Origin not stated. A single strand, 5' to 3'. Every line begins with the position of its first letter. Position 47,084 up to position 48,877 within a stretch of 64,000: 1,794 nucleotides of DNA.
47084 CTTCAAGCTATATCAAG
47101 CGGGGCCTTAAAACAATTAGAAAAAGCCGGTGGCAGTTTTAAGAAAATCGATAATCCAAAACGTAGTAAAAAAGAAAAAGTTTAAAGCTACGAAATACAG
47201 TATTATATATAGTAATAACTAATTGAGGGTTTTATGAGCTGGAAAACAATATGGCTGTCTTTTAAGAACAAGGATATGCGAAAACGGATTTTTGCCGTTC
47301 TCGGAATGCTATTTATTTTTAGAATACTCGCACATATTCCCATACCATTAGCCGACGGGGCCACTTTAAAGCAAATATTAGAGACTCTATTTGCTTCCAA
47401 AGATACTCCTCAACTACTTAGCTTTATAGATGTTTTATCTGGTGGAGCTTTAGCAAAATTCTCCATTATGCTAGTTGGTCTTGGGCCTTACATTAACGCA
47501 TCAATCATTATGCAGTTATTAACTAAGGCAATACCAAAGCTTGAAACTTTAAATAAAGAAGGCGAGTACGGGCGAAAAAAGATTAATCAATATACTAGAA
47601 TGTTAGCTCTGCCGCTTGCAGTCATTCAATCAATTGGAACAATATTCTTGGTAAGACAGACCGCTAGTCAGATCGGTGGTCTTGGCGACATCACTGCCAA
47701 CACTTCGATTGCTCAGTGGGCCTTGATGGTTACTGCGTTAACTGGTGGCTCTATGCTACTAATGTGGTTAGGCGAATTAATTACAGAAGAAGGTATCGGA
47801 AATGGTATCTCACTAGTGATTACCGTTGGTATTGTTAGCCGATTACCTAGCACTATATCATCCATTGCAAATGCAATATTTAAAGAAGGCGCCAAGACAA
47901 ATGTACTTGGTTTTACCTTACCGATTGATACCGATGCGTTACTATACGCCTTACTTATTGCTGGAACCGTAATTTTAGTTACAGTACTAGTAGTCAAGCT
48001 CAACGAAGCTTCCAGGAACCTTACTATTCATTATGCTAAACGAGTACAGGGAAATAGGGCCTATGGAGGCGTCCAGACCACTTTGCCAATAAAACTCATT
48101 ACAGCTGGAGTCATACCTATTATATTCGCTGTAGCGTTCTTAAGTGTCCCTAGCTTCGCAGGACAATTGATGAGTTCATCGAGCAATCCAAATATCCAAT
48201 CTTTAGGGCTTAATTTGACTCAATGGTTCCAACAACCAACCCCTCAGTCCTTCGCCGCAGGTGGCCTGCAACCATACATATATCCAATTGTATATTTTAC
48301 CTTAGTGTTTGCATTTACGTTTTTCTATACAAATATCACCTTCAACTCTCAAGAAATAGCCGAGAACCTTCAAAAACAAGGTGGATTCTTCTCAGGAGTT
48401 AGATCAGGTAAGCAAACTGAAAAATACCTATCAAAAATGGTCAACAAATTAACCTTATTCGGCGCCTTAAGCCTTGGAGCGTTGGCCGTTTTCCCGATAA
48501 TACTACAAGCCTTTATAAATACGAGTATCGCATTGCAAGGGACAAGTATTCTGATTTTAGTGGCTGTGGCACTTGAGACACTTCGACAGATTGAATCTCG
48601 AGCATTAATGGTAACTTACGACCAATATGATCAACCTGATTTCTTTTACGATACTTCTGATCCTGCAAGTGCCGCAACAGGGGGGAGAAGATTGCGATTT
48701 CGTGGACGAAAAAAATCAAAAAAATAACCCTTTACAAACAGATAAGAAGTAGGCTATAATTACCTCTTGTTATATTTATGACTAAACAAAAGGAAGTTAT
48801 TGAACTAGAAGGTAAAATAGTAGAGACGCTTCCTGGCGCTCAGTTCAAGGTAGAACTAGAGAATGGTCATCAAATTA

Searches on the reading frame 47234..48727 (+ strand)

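Call 57: search_protein_families(library=pfam, proteins=[window:47234-48727:+], max_evalue=0.001)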
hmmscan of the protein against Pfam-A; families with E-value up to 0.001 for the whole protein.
window:47234-48727:+ (497 aa): 1 family
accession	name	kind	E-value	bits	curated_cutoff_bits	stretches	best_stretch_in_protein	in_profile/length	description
PF00344.25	SecY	-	2e-97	326.7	32.2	1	77-450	1-306/306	SecY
